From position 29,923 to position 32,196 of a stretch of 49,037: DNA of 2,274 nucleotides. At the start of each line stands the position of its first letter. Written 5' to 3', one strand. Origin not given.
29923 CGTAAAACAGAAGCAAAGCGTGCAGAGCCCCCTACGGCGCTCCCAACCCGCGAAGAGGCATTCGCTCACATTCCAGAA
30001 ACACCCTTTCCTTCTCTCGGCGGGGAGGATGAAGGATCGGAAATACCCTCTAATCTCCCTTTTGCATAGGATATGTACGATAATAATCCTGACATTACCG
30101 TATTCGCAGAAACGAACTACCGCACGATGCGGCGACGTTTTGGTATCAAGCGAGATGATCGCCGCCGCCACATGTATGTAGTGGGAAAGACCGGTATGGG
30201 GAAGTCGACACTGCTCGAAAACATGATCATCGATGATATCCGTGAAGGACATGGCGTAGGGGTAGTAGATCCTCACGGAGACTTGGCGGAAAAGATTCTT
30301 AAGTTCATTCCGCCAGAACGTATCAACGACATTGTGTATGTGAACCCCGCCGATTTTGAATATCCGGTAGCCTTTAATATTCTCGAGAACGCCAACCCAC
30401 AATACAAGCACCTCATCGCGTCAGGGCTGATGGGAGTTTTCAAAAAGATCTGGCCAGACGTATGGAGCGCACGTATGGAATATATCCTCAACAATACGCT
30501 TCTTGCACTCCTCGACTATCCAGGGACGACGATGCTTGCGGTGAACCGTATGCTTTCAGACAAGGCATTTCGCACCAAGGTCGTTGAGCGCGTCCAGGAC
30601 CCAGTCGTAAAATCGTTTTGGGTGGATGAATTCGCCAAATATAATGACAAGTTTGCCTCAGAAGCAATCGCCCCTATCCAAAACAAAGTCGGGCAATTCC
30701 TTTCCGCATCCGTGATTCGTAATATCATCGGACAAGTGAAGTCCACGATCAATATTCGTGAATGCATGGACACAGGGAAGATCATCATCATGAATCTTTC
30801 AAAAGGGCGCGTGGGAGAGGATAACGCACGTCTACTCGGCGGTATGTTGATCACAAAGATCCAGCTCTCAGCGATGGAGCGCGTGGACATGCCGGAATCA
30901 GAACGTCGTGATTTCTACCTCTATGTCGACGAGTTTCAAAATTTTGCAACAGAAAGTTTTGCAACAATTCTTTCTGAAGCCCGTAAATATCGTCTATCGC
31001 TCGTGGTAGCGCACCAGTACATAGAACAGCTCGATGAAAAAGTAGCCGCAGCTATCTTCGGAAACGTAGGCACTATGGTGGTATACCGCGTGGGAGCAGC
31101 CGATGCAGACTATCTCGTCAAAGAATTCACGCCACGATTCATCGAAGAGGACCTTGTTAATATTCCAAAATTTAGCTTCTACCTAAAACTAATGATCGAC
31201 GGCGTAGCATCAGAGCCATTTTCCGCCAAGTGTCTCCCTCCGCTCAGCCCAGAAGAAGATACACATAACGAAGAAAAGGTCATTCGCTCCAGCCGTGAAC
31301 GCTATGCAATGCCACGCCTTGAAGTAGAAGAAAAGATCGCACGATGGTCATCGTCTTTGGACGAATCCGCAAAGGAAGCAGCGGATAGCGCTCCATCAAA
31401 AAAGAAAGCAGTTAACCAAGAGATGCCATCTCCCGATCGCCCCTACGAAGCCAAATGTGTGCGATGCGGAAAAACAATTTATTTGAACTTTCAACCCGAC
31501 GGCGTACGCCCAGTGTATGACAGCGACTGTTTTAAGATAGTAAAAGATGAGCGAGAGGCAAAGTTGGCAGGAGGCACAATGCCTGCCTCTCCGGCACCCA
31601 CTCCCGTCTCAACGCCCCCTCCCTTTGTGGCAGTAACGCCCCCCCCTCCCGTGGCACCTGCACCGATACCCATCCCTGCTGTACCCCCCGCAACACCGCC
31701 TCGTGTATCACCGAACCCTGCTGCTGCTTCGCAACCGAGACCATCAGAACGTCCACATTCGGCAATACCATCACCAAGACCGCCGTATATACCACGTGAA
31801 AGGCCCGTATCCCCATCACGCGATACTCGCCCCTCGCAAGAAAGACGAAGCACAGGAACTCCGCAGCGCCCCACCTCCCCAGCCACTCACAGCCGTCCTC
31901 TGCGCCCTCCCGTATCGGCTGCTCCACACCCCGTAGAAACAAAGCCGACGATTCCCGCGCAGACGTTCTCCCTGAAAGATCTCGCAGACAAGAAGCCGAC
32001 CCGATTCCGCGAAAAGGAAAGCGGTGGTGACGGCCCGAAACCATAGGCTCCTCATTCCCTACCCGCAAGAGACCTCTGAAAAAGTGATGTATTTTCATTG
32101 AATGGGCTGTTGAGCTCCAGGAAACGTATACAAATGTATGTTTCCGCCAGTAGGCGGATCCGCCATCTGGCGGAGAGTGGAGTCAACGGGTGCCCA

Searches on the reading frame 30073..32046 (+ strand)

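Call 8: search_protein_families(library=pfam, proteins=[window:30073-32046:+], max_evalue=0.001)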
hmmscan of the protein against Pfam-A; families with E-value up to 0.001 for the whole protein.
window:30073-32046:+ (657 aa): 6 families
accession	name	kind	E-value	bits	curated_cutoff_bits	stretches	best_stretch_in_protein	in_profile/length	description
PF10412.15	TrwB_AAD_bind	-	2.2e-12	47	20.5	1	28-344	12-314/387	Type IV secretion-system coupling protein DNA-binding domain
PF23477.1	zf_Tbcl_2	-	1.9e-07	31.1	27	1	458-488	4-34/37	Probable treble clef zinc finger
PF12696.13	TraG-D_C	-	6.3e-07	29.8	22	1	282-342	3-68/126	TraM recognition site of TraD and TraG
PF01935.23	DUF87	-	2e-06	28.5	23.2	1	31-259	23-216/220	Helicase HerA, central domain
PF02534.20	T4SS-DNA_transf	-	4.9e-05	22.8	20.1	1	25-349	38-379/468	Type IV secretory system Conjugative DNA transfer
PF25199.1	nSTAND_NTPase5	-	0.00039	20.7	34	0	26-112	36-124/145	Novel STAND NTPase 5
